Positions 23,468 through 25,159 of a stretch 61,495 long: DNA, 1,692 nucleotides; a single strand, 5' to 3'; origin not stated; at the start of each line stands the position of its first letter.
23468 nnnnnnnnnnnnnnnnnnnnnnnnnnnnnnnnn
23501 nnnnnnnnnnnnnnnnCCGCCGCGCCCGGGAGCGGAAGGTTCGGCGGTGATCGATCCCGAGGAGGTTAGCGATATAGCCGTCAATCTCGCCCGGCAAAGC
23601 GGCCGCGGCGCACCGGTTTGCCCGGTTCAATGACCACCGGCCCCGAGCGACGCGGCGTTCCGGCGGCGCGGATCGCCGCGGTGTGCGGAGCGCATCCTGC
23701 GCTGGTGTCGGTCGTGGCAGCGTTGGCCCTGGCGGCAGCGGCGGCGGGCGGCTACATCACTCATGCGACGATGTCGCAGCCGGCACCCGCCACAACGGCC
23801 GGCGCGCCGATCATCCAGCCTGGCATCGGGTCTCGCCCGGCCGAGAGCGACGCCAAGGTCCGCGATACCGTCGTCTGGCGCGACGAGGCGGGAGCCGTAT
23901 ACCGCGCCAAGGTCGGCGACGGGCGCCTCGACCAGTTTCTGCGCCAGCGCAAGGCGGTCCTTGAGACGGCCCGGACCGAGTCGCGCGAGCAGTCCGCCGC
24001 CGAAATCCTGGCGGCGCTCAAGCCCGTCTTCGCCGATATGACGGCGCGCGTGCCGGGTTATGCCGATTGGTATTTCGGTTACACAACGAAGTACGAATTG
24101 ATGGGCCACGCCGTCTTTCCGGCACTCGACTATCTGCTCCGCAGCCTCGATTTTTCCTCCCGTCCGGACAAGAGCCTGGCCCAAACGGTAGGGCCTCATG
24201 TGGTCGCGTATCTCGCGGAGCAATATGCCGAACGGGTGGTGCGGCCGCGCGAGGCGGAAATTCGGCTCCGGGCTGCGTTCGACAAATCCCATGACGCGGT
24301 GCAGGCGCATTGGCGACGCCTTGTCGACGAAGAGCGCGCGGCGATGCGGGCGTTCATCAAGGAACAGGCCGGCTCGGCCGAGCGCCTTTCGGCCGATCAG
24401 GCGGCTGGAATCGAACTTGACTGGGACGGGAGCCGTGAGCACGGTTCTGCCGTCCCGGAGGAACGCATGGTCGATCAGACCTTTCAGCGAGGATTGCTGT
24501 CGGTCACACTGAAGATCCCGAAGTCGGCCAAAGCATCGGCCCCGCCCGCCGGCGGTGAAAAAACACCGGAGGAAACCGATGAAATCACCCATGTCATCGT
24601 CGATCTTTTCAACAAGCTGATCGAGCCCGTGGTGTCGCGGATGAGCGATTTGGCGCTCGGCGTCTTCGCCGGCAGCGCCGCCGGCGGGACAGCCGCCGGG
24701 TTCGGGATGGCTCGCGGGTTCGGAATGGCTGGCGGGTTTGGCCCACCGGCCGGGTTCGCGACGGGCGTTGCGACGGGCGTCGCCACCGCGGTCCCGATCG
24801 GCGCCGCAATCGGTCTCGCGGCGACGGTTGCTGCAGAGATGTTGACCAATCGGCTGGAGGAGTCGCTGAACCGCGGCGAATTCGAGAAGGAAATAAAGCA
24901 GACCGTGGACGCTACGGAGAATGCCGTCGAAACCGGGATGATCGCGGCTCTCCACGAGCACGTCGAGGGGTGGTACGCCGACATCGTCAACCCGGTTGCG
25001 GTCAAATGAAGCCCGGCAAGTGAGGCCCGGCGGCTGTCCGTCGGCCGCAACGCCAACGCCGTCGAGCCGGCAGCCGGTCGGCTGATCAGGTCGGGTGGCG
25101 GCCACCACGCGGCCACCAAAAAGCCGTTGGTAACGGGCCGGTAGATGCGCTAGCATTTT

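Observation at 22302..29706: Two paralogous three-gene modules (glycine-zipper WWY protein + Sel1-repeat protein + ~460-aa membrane protein) immediately downstream of tRNA-Ser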

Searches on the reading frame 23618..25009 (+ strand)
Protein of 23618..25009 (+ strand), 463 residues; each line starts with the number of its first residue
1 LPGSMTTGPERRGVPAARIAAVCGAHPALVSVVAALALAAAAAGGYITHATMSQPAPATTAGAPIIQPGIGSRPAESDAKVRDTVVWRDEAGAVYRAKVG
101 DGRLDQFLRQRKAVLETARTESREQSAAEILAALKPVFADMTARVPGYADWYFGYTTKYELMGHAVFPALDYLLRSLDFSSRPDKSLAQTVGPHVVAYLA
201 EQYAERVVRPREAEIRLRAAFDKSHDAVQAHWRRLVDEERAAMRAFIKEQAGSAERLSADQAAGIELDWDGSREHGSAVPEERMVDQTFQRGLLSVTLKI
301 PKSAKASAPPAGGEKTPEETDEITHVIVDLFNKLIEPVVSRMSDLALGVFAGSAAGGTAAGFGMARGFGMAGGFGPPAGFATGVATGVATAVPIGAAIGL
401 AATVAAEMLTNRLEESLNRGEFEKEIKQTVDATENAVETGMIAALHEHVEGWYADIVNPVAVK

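Call 4: search_protein_families(library=pfam, proteins=[window:23618-25009:+], max_evalue=0.1)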
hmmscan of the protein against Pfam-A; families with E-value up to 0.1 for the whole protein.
window:23618-25009:+ (463 aa): 2 families
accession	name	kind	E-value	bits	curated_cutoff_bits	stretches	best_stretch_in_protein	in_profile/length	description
PF00523.23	Fusion_gly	-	0.028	13.2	29.8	1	379-437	90-147/487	Fusion glycoprotein F0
PF15346.11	ARGLU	-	0.081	13.2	27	1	406-447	17-58/149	Arginine and glutamate-rich 1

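Call 8: search_protein_families(library=ncbifam, proteins=[window:23618-25009:+], max_evalue=0.1)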
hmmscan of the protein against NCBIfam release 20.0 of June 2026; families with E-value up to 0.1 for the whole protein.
window:23618-25009:+ (463 aa): 1 family
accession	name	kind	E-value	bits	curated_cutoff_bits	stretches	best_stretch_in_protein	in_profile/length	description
NF008066.0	PRK10801.1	equivalog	0.036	13.5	403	1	384-422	167-204/230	Tol-Pal system protein TolQ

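Call 9: search_protein_families(library=padloc, proteins=[window:23618-25009:+], max_evalue=0.1)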
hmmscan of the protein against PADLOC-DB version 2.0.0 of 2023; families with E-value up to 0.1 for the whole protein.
window:23618-25009:+ (463 aa): 0 families

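Call 10: search_solved_structures(query=window:23618-25009:+, max_evalue=1)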
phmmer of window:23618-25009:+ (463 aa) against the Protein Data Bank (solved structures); distinct sequences matched with E-value up to 1: 0.

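Call 12: find_homologous_proteins(query=window:23618-25009:+)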
Query window:23618-25009:+ (463 aa): 54 proteins with E <= 0.001 among 8000 candidates.
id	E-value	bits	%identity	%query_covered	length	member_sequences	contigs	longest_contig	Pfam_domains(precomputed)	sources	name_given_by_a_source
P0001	1.9e-294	994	100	99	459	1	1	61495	-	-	-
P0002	5.4e-236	802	83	99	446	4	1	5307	-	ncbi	-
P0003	2.1e-202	691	73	99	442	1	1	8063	-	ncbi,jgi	jgi:hypothetical protein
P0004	2.8e-194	664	69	99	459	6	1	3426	-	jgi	jgi:hypothetical protein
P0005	2.3e-193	661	68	100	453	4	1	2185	-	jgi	jgi:hypothetical protein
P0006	3.3e-193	661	70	96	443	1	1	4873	-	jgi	jgi:hypothetical protein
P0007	7.3e-191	653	72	93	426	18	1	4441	-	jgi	jgi:hypothetical protein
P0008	2.6e-187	641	67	99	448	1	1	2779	-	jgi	jgi:hypothetical protein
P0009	3.9e-185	634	67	100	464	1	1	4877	-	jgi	jgi:hypothetical protein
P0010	5.2e-185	634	69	99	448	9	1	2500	-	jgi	jgi:hypothetical protein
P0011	8.2e-184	630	67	99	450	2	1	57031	-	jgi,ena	-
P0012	5.1e-182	624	70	90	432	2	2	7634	-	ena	-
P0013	1.6e-180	619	69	90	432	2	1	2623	-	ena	-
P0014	2.1e-179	615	67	99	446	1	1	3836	-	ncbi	-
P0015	4.1e-179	614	66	99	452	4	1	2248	-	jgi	jgi:hypothetical protein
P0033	9.1e-155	534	59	99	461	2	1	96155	-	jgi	jgi:hypothetical protein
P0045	2.1e-117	411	47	97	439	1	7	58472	-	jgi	jgi:hypothetical protein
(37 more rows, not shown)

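Call 14: find_encoding_contigs(protein=P0033, flank=10000, max_places=2)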
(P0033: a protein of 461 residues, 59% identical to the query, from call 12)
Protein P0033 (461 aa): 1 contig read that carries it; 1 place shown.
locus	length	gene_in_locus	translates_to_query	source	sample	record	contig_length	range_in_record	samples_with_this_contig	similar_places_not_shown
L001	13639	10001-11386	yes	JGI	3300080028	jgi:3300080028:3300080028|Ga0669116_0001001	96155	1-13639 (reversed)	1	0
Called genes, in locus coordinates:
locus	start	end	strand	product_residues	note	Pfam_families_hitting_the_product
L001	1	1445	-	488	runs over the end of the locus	PF11845:Tll0287-like, PF00512:HisKA, PF02518:HATPase_c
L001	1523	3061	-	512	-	PF13541:ChlI, PF00158:Sigma54_activat (faint), PF01078:Mg_chelatase, PF07728:AAA_5 (faint), PF00493:MCM, PF13335:Mg_chelatase_C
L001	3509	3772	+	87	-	-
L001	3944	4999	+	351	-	PF01590:GAF, PF13185:GAF_2, PF00990:GGDEF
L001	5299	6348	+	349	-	PF15902:Sortilin-Vps10, PF25852:DUF6242_C (faint), PF13810:DUF4185 (faint), PF02012:BNR (faint), PF14870:PSII_BNR (weak)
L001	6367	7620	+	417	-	PF00355:Rieske, PF00848:Ring_hydroxyl_A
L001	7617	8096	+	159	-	PF13577:SnoaL_4, PF00866:Ring_hydroxyl_B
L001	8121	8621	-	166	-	PF03350:UPF0114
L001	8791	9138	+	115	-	-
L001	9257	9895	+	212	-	PF08238:Sel1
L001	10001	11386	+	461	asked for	-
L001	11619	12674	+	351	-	-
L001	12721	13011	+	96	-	-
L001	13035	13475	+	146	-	-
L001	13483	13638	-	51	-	?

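Call 15: find_encoding_contigs(protein=P0045, flank=10000, max_places=2)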
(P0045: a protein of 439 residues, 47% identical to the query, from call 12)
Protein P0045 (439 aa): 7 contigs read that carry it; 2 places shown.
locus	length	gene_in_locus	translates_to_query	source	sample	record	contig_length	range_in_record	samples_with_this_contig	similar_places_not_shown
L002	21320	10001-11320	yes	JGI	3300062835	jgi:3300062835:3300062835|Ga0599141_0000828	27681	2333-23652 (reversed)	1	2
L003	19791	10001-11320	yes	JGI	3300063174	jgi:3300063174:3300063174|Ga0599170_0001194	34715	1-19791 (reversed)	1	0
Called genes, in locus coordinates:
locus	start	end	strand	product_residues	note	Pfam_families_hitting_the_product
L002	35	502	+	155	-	-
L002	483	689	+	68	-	-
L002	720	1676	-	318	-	PF14023:Bestrophin-like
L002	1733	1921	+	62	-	-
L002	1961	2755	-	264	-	PF14023:Bestrophin-like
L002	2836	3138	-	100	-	-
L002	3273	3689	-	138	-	PF20134:DUF6524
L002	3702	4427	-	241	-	PF09731:Mitofilin (weak)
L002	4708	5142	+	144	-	PF20134:DUF6524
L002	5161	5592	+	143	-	-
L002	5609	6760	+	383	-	PF04333:MlaA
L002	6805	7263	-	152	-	-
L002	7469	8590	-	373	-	-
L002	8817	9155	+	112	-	-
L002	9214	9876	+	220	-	PF08238:Sel1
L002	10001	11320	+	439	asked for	-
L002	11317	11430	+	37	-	-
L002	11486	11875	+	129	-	-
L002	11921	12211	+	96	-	-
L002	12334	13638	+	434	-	-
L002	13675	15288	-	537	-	PF13372:Alginate_exp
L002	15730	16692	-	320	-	PF13391:HNH_2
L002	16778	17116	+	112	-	-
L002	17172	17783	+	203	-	PF04255:DUF433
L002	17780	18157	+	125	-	PF18480:DUF5615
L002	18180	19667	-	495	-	PF00890:FAD_binding_2, PF01266:DAO, PF03486:HI0933_like (faint), PF12831:FAD_oxidored (faint)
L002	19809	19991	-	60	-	-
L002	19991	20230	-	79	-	PF06568:YjiS-like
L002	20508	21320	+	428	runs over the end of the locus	PF00083:Sugar_tr, PF07690:MFS_1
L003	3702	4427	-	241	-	PF09731:Mitofilin (weak)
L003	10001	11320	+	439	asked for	-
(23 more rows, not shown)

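Call 28: predict_structure(alignment_id=A1)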
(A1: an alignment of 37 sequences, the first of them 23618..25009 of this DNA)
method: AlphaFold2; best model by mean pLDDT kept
length: 463 residues; sequences in the alignment: 37
mean_pLDDT: 74.2   pTM: 0.64
mean pLDDT of the five models: 74.2, 69.7, 68.8, 68.6, 65.1
residues with pLDDT >= 90: 134; 70-90: 169; 50-70: 68; < 50: 92
segments of 3 or more residues with pLDDT < 50: 1-3, 5-14, 40-79, 359-391, 460-463
pLDDT, mean of each block of 10 residues (from residue 1): 45 51 63 61 44 38 40 43 86 92 90 93 92 94 96 88 87 86 84 89 91 91 91 90 92 91 89 69 83 81 69 52 70 74 73 59 47 43 45 62 73 80 92 90 89 76 33
secondary structure, 60 per line:
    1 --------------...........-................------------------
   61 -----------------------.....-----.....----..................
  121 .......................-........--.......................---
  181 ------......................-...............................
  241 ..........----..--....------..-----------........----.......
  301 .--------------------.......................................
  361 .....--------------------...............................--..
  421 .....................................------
elements in order: H15-25 H27-42 E84-88 E94-98 H103-143 H145-152 H155-177 H187-208 H210-250 H259-262 E282-289 E294-301 H322-365 H386-416 H419-457

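Call 33: fold_search(model_id=the predicted structure, library=pdb)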
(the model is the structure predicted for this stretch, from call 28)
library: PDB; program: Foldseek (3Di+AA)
matches with E <= 10: 95; with E <= 0.001: 0
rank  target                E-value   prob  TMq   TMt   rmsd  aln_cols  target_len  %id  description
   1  2j69_A                6.3e-01  0.23  0.23  0.18  13.5       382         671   12  Bacterial dynamin-like protein BDLP (released 2006-12-04)
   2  4tql_B                7.3e-01  0.07  0.10  0.17  32.0       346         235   10  Computationally designed three helix bundle (released 2014-10-15)
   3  8r5s_D                1.0e+00  0.06  0.10  0.16  28.1       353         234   12  t113 - De-novo designed soluble homotetramer (released 2024-11-27)
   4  8r5s_E                1.1e+00  0.05  0.09  0.16  26.5       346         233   12  t113 - De-novo designed soluble homotetramer (released 2024-11-27)
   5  8r5s_A                1.3e+00  0.05  0.09  0.16  28.2       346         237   12  t113 - De-novo designed soluble homotetramer (released 2024-11-27)
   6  4tql_A                1.6e+00  0.06  0.10  0.19  40.8       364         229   10  Computationally designed three helix bundle (released 2014-10-15)
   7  8r5s_G                1.7e+00  0.04  0.09  0.16  28.6       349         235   13  t113 - De-novo designed soluble homotetramer (released 2024-11-27)
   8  2nrj                  2.0e+00  0.03  0.10  0.13  35.6       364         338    9  Crystal Structure of Hemolysin binding component from Bacillus cereus (released 2006-11-14)
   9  2j68                  2.1e+00  0.10  0.21  0.15  16.3       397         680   10  Bacterial dynamin-like protein BDLP, GDP bound (released 2006-12-04)
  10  1jch_A                2.1e+00  0.03  0.08  0.08  23.2       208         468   12  Crystal Structure of Colicin E3 in Complex with its Immunity Protein (released 2001-11-30)
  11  9qwr_B                2.2e+00  0.09  0.10  0.20  11.9       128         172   11  MIC60 helical bundle dimer (released 2026-02-25)
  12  2vdd_A                2.3e+00  0.03  0.13  0.13  26.2       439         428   10  Crystal Structure of the Open State of TolC Outer Membrane Component of Mutlidrug Efflux Pumps (released 2008-04-22)
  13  9fqr_E5               2.4e+00  0.07  0.10  0.22  15.0       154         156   15  96-nm repeat of axonemal doublet microtubules from bovine sperm (released 2025-03-26)
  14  9a2x_MODEL_1_A        2.7e+00  0.04  0.14  0.13  31.9       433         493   10  Model of E. coli TolC by in-cell photo-crosslinking MS and deep learning (released 2023-02-24)
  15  2b5u_A                2.7e+00  0.03  0.08  0.08  26.9       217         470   12  Crystal Structure Of Colicin E3 V206C Mutant In Complex With Its Immunity Protein (released 2006-11-07)
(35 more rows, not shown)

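Call 34: search_protein_representatives(alignment_id=A1)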
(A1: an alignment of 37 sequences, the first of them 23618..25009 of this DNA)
Query: 37 sequences, 427 profile positions. Proteins with E-value up to 0.001 (for the whole library): 483; up to 1e-10: 291; up to 1e-30: 68. The best 150 are listed.
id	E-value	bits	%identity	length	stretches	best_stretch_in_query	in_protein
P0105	7.8e-158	542.4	-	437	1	4-424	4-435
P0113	2.0e-157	541.0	-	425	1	12-426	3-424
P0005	3.3e-155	533.7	-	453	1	7-423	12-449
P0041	3.5e-145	500.7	-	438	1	4-418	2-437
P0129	1.7e-118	412.7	-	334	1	95-421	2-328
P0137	1.9e-117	409.3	-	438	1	20-419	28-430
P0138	1.2e-115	403.3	-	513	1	55-423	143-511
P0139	4.5e-107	375.1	-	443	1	11-423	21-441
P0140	3.1e-100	352.6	-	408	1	16-414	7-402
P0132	8.3e-94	331.4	-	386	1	171-424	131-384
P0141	4.9e-85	302.5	-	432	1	58-422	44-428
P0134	1.7e-83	297.4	-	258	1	168-424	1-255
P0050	1.4e-82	294.4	-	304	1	8-293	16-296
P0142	1.3e-74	268.1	-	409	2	24-330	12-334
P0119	6.2e-74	265.9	-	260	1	3-235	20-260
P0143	6.3e-70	252.7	-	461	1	24-414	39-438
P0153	1.9e-51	191.9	-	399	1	14-418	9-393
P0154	2.2e-49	185.0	-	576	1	23-416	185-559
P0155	1.3e-47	179.2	-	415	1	16-421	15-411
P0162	1.7e-40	155.7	-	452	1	13-419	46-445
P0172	4.3e-34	134.7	-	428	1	65-420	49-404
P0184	3.0e-32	128.6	-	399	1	65-418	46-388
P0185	3.0e-32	128.6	-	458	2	29-268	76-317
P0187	8.7e-32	127.1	-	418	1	25-412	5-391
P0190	1.4e-31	126.4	-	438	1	17-419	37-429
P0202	1.1e-29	120.2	-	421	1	66-418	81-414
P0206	5.3e-29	117.9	-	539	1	92-423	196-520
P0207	8.2e-29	117.3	-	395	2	32-261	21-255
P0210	1.1e-28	116.8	-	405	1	68-421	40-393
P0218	1.1e-27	113.5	-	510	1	51-418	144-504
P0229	4.6e-26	108.2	-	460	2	28-266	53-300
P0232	6.9e-26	107.6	-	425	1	93-385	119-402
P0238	9.5e-25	103.9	-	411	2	89-237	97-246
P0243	3.1e-24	102.2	-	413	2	36-285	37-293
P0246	4.9e-24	101.5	-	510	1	66-418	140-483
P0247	4.9e-24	101.5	-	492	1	30-418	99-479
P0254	3.6e-23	98.6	-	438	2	98-228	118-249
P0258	1.1e-22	97.0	-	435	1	30-416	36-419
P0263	4.2e-22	95.1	-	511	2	48-217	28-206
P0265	6.1e-22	94.6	-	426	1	94-419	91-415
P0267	9.1e-22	94.0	-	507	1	93-396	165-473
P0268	1.5e-21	93.3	-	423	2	98-266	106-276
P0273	1.1e-20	90.5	-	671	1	6-415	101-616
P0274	1.1e-20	90.4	-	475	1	83-399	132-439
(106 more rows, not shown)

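Call 37: search_protein_families(library=pfam, alignment_id=A2, max_evalue=0.001)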
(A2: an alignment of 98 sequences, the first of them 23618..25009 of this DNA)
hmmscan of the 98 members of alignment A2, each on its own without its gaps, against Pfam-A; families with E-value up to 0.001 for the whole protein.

A. member 1, window:23618-25009:+ (463 aa): 0 families

B. families by the number of members that match (of 98 scanned): 6 families
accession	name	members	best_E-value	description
PF13240.11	Zn_Ribbon_1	1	1.5e-08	zinc-ribbon domain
PF12773.13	DZR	1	9.1e-05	Double zinc ribbon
PF24463.1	DUF7577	1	0.00017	Domain of unknown function (DUF7577)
PF21724.2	DUF6861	1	0.00042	Family of unknown function (DUF6861)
PF13248.11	Zn_ribbon_3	1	0.00057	zinc-ribbon domain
PF06897.17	DUF1269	1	0.00075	Protein of unknown function (DUF1269)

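Call 38: search_solved_structures(query=A2, max_evalue=10)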
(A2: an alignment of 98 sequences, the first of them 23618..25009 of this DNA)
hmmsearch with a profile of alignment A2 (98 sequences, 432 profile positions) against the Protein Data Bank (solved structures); distinct sequences matched with E-value up to 10: 6.
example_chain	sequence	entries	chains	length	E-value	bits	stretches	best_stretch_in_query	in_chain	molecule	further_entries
8iom_A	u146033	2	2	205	0.66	12.4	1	313-363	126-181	Colicin 1B | Colicin Ib protein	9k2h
6yw5_00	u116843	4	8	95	0.7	12.3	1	313-346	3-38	mS47 | IF1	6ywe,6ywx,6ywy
7qog_M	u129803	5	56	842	3.1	10.2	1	325-358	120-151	Cargo protein 1 gp45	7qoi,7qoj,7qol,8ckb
5xnl_X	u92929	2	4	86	4.1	9.7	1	293-354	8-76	Photosystem II reaction center protein X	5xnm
5mdx_X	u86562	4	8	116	7.3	8.9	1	283-354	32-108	Photosystem II reaction center protein X | Expressed protein | (thale cress) hypothetical protein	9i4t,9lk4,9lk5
7aoi_AK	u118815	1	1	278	8.7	8.7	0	285-352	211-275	Ribosomal protein L11,uL11m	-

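Call 44: list_cluster_members(proteins=[P0137, P0143, P0153, P0154, P0162, P0172, P0187, P0206, P0247, P0273])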
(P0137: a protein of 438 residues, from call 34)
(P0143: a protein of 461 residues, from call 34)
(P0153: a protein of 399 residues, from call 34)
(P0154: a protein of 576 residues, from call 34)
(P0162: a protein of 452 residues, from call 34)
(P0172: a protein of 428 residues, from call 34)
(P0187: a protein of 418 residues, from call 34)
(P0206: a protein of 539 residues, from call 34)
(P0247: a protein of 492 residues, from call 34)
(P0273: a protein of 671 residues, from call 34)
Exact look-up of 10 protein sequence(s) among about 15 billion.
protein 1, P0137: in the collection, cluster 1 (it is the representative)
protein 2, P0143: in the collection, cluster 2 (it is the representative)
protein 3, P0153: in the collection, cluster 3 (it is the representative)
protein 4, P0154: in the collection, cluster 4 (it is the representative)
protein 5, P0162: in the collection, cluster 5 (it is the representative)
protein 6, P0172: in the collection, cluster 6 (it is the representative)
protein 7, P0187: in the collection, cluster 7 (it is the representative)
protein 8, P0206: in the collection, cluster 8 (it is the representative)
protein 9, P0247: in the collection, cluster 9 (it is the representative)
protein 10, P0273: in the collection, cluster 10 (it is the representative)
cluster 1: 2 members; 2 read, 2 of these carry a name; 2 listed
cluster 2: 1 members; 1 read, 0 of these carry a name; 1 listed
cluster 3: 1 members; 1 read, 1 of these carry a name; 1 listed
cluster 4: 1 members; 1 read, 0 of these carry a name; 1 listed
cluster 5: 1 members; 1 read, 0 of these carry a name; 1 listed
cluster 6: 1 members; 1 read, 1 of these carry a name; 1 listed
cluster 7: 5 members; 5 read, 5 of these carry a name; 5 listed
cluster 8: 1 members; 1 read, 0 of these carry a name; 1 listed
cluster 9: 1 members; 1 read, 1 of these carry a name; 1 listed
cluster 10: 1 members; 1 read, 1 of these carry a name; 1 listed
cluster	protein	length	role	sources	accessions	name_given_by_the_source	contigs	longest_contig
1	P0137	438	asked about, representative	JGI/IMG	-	hypothetical protein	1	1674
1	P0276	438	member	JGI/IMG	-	hypothetical protein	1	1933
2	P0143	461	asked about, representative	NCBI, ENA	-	-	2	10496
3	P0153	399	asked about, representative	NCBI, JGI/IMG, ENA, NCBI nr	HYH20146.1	MAG TPA: hypothetical protein VD995_16160 [Azospirillum sp.] | hypothetical protein [Azospirillum sp.]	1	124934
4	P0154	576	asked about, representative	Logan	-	-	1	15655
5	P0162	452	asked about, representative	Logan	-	-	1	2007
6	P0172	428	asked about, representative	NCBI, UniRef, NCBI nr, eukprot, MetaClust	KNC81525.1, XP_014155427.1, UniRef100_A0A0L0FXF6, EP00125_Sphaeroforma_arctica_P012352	hypothetical protein SARC_06152 [Sphaeroforma arctica JP610] | Uncharacterized protein n=1 Tax=Sphaeroforma arctica JP610 TaxID=667725 ... | XP_014155427.1 hypothetical protein SARC_06152 [Sphaeroforma arctica JP610]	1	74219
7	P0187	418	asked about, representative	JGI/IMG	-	hypothetical protein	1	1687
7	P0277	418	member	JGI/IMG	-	hypothetical protein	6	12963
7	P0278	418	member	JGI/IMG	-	hypothetical protein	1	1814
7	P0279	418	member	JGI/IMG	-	hypothetical protein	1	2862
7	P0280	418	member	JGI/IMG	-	hypothetical protein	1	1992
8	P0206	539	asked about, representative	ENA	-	-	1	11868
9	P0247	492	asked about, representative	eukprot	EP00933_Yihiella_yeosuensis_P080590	TRINITY_DN94042_c0_g1_i1.p1 TRINITY_DN94042_c0_g1~~TRINITY_DN94042_c0_g1_i1.p1 ORF ...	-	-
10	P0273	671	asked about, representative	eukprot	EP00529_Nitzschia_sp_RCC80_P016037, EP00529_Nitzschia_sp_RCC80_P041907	CAMPEP_0113464520 /NCGR_PEP_ID=MMETSP0014_2-20120614/13244_1 /TAXON_ID=2857 ...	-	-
